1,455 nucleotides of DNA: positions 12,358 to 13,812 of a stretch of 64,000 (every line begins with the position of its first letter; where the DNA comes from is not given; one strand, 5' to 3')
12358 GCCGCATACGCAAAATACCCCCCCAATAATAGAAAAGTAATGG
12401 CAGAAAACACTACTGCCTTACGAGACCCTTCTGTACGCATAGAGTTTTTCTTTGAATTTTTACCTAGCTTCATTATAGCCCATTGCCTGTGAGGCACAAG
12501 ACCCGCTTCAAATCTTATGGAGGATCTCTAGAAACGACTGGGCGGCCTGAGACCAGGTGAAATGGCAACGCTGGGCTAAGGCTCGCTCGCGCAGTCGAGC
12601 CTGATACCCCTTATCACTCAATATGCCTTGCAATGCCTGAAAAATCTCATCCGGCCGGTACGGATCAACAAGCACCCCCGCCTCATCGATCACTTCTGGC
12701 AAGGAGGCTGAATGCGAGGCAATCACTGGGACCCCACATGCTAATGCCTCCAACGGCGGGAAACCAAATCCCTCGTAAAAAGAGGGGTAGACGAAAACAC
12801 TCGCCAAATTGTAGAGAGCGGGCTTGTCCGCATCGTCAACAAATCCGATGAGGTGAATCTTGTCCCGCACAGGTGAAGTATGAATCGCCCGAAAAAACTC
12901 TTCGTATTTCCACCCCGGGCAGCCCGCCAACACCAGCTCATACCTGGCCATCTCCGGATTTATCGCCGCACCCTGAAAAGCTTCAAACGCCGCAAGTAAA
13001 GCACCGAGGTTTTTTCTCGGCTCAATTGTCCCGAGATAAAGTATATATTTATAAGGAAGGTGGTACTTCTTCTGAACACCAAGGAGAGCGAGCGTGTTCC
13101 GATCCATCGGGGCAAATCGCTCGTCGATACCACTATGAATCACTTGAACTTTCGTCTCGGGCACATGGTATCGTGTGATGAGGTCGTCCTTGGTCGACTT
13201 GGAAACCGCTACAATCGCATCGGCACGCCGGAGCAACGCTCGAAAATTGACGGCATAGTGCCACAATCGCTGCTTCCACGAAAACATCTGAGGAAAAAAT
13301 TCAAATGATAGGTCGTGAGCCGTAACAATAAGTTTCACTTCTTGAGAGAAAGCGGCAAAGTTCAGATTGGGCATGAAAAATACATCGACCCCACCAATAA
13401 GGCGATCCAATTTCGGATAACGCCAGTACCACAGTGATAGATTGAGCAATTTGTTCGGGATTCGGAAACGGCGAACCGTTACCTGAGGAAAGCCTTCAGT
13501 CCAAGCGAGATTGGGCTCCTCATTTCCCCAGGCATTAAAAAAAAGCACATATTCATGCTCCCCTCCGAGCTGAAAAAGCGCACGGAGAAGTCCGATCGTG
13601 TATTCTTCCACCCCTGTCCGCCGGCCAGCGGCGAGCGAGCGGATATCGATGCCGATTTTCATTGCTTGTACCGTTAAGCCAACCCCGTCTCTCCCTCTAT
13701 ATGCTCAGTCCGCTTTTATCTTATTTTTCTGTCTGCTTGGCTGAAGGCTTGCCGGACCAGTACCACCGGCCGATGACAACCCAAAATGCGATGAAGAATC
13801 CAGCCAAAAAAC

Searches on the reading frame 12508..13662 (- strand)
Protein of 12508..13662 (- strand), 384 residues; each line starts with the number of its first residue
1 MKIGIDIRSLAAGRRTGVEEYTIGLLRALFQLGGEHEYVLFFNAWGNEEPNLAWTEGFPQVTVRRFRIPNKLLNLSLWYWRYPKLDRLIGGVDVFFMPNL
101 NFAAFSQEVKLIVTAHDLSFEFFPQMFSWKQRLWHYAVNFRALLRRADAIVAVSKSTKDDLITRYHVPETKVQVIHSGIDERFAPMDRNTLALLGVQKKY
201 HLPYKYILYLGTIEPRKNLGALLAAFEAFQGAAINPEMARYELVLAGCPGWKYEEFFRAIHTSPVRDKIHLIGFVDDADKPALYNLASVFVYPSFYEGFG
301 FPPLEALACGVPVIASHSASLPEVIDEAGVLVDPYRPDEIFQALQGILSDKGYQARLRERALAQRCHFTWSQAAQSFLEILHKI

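Call 16: find_encoding_contigs(protein=window:12508-13662:-, flank=10000, max_places=1)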
Protein window:12508-13662:- (384 aa): 6 contigs read that carry it; 1 place shown.
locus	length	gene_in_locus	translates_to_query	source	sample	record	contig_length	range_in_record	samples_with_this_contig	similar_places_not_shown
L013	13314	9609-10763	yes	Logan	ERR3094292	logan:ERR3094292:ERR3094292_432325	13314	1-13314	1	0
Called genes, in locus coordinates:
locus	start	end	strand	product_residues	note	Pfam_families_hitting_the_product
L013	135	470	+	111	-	-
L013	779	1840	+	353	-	PF02129:Peptidase_S15, PF20434:BD-FAE (weak), PF00561:Abhydrolase_1, PF12146:Hydrolase_4, PF12697:Abhydrolase_6, PF01738:DLH, PF00326:Peptidase_S9, PF07859:Abhydrolase_3 (weak)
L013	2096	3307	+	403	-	PF13439:Glyco_transf_4, PF13579:Glyco_trans_4_4, PF00534:Glycos_transf_1, PF13692:Glyco_trans_1_4, PF13524:Glyco_trans_1_2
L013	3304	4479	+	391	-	PF00534:Glycos_transf_1, PF13692:Glyco_trans_1_4, PF13524:Glyco_trans_1_2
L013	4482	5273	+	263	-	PF13489:Methyltransf_23, PF01209:Ubie_methyltran (faint), PF08241:Methyltransf_11, PF08242:Methyltransf_12 (faint), PF13649:Methyltransf_25 (weak)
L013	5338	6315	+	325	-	PF01073:3Beta_HSD, PF01370:Epimerase, PF02719:Polysacc_synt_2, PF04321:RmlD_sub_bind, PF16363:GDP_Man_Dehyd, PF07993:NAD_binding_4 (weak)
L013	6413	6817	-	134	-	-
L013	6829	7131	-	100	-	-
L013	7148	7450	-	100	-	-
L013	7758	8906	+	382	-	PF13439:Glyco_transf_4, PF00534:Glycos_transf_1, PF13692:Glyco_trans_1_4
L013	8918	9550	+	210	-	-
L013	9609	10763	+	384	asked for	PF13439:Glyco_transf_4, PF13579:Glyco_trans_4_4, PF20706:GT4-conflict, PF00534:Glycos_transf_1, PF13692:Glyco_trans_1_4, PF13524:Glyco_trans_1_2 (weak)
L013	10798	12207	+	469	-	-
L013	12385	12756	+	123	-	PF02675:AdoMet_dc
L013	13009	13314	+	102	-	?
